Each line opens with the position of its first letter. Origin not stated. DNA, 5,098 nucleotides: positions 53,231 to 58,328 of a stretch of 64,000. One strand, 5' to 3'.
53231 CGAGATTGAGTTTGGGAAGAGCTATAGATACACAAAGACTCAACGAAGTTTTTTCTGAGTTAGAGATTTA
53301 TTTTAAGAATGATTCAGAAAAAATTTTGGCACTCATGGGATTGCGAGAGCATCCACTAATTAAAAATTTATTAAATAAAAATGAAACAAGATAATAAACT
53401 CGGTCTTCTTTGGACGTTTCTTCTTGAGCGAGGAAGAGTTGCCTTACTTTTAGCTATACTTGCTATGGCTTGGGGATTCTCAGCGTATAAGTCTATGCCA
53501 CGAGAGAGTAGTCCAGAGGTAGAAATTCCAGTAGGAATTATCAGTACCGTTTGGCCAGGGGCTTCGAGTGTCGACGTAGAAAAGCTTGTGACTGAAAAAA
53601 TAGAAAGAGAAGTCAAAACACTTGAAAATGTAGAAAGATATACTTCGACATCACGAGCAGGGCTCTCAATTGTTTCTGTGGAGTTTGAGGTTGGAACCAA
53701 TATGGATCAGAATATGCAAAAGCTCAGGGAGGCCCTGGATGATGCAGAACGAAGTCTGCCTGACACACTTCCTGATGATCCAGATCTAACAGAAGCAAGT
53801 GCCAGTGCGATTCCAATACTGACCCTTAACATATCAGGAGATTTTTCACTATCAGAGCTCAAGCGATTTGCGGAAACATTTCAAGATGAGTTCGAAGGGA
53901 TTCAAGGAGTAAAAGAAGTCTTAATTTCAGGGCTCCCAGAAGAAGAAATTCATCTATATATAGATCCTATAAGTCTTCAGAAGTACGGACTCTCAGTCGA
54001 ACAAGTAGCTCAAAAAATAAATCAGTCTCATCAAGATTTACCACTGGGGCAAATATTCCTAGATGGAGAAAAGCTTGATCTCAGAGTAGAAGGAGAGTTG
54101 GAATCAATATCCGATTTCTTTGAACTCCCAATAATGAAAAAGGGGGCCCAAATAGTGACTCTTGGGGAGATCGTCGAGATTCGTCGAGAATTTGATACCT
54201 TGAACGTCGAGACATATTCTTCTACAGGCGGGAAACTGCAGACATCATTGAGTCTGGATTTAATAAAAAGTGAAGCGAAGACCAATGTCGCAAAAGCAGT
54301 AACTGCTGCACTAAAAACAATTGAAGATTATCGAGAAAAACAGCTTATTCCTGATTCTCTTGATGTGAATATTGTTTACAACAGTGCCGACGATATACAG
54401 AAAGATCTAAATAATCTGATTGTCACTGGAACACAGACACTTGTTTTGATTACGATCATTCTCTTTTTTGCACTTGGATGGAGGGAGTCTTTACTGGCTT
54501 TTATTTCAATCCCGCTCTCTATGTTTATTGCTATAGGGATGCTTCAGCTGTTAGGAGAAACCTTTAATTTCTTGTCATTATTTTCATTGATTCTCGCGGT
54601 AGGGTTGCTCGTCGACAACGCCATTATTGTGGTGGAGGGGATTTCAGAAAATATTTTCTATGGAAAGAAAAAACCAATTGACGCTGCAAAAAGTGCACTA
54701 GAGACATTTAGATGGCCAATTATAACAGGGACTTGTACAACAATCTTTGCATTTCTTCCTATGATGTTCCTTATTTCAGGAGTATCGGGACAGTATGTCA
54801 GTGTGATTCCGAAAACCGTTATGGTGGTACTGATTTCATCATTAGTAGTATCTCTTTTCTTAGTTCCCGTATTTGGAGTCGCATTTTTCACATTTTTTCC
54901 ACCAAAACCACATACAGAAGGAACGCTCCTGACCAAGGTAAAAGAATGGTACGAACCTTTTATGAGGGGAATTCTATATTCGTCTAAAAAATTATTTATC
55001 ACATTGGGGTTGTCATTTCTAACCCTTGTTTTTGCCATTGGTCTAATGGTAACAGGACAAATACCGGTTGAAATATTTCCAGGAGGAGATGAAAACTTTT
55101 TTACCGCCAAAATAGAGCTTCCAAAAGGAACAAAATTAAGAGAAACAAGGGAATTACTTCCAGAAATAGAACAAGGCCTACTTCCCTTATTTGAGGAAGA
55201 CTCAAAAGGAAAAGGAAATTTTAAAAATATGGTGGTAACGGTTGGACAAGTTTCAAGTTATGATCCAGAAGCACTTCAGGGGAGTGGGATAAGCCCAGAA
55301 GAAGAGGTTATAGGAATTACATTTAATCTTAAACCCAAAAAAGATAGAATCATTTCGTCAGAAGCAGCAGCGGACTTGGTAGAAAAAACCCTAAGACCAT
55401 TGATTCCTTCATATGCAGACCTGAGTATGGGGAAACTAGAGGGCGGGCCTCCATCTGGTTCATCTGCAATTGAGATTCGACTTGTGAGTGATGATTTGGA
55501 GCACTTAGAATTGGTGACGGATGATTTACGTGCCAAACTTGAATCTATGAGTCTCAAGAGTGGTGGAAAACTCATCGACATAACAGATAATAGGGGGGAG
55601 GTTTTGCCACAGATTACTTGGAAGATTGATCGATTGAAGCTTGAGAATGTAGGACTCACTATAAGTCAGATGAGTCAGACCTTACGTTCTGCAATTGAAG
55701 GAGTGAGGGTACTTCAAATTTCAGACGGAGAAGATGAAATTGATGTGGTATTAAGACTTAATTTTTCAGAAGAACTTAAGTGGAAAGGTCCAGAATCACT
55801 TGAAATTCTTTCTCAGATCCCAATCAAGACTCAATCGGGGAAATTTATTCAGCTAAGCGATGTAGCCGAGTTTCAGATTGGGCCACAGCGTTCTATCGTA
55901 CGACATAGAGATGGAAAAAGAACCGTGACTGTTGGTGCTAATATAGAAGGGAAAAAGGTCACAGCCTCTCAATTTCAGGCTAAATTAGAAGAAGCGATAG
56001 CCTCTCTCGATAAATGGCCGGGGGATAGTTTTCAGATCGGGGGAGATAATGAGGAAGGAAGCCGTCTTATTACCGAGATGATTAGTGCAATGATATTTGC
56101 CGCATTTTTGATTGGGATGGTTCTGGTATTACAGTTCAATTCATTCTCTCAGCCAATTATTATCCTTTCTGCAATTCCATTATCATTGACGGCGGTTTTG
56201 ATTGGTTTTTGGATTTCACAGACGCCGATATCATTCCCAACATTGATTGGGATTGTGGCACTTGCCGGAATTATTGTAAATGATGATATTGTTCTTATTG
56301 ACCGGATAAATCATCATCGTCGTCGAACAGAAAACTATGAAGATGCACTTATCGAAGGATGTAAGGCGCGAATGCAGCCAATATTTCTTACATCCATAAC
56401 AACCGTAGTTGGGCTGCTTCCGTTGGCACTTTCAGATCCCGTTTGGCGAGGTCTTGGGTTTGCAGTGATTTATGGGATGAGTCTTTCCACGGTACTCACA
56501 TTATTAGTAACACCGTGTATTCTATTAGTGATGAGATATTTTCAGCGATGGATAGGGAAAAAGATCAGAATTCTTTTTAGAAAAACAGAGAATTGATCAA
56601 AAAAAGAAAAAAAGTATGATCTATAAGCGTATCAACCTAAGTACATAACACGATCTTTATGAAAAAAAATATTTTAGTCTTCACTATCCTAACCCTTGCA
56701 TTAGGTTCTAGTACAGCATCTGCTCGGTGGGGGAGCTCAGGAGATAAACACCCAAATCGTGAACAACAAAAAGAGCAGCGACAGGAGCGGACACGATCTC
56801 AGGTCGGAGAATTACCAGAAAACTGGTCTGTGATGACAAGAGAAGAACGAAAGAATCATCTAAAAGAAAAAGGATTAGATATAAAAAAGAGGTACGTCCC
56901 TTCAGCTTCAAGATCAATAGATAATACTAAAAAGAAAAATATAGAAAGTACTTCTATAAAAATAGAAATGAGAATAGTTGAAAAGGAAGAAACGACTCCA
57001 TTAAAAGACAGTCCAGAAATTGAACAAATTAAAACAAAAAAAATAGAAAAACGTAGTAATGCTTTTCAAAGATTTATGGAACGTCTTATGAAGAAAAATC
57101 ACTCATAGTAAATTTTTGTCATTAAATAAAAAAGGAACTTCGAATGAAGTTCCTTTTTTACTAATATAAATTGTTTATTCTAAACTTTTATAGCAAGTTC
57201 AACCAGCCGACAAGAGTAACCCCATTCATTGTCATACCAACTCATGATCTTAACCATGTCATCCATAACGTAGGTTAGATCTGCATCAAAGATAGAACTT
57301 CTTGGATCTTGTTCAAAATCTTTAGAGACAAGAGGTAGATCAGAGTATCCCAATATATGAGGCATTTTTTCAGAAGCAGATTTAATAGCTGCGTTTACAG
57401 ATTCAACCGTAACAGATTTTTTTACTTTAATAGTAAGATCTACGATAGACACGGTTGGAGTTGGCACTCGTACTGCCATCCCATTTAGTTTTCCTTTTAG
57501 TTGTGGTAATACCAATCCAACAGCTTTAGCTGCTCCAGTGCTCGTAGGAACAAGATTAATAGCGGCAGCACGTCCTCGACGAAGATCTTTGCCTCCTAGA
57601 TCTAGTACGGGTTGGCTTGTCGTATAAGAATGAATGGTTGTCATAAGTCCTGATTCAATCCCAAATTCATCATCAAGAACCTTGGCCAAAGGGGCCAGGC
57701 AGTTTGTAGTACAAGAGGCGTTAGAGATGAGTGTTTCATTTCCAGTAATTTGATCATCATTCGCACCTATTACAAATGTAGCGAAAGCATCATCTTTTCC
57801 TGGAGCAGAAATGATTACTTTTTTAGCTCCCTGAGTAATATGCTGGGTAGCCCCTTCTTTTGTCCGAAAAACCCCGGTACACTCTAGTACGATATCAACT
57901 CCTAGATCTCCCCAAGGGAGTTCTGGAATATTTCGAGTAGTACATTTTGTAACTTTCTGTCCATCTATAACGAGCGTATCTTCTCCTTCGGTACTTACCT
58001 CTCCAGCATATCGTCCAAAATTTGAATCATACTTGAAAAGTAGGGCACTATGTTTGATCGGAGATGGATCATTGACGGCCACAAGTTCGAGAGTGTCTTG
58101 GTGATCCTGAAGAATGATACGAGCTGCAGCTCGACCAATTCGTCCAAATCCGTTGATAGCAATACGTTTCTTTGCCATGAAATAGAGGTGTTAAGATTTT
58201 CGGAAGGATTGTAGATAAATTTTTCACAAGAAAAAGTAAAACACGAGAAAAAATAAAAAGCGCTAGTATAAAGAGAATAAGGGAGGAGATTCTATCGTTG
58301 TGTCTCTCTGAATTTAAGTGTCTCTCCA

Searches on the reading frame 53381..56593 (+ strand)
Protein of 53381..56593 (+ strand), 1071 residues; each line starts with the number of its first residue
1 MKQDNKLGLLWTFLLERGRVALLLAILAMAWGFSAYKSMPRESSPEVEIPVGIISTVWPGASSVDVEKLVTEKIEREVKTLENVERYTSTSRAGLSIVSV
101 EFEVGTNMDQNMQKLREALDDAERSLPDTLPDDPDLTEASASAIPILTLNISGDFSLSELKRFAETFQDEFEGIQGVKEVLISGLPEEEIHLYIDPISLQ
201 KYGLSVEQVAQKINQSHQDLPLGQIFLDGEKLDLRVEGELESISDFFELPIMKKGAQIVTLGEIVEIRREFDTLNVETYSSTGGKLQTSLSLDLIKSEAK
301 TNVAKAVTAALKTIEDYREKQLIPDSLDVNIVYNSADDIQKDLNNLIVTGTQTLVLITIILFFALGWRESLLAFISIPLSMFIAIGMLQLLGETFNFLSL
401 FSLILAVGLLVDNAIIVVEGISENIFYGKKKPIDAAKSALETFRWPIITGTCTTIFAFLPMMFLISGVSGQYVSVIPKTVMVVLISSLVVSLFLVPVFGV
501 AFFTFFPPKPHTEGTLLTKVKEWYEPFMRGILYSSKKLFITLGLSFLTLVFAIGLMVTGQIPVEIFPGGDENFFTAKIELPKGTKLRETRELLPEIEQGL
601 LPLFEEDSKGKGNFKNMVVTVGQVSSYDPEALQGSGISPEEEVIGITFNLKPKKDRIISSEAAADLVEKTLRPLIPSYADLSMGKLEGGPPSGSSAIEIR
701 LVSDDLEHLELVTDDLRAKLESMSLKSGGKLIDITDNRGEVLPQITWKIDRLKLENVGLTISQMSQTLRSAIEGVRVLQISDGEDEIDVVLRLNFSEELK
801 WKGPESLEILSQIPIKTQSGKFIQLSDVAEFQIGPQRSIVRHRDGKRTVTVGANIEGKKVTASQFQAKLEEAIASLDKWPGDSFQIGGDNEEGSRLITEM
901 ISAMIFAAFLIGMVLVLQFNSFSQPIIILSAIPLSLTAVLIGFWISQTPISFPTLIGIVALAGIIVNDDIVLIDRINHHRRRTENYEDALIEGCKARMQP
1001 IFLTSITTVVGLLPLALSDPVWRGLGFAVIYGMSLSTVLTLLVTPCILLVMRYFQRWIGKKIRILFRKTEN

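Call 77: search_protein_families(library=pfam, proteins=[window:53381-56593:+], max_evalue=0.0001)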
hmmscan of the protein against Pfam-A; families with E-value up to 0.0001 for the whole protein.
window:53381-56593:+ (1071 aa): 3 families
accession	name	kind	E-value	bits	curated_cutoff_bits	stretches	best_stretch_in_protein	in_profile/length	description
PF00873.25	ACR_tran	-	1.6e-161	539.7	28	1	12-1051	3-1020/1021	AcrB/AcrD/AcrF family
PF02355.23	SecD_SecF_C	-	1.9e-15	57.2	20.5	1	893-1051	26-186/189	Protein export membrane protein SecD/SecF, C-terminal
PF03176.21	MMPL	-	1.7e-09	37.5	20.5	1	900-1057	145-307/333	MMPL family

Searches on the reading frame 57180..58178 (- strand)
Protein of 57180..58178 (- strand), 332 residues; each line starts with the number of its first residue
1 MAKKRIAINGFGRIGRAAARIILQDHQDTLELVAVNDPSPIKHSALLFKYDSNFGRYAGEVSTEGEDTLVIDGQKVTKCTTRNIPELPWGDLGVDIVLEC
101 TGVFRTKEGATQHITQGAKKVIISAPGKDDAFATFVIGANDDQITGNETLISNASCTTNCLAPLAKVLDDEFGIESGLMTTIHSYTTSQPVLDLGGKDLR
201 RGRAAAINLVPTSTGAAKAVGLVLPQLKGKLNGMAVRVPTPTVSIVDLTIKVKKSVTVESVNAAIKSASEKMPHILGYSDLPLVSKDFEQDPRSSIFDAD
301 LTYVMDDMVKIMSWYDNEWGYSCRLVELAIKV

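Call 16: search_protein_families(library=pfam, proteins=[window:57180-58178:-], max_evalue=0.00001)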
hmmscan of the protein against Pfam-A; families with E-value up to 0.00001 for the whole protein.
window:57180-58178:- (332 aa): 2 families
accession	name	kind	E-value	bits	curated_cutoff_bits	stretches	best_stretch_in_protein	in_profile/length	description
PF02800.25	Gp_dh_C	-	1.3e-64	217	24.4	1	161-315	1-158/158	Glyceraldehyde 3-phosphate dehydrogenase, C-terminal domain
PF00044.30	Gp_dh_N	-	4.4e-32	110.8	31.7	1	5-107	2-101/101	Glyceraldehyde 3-phosphate dehydrogenase, NAD binding domain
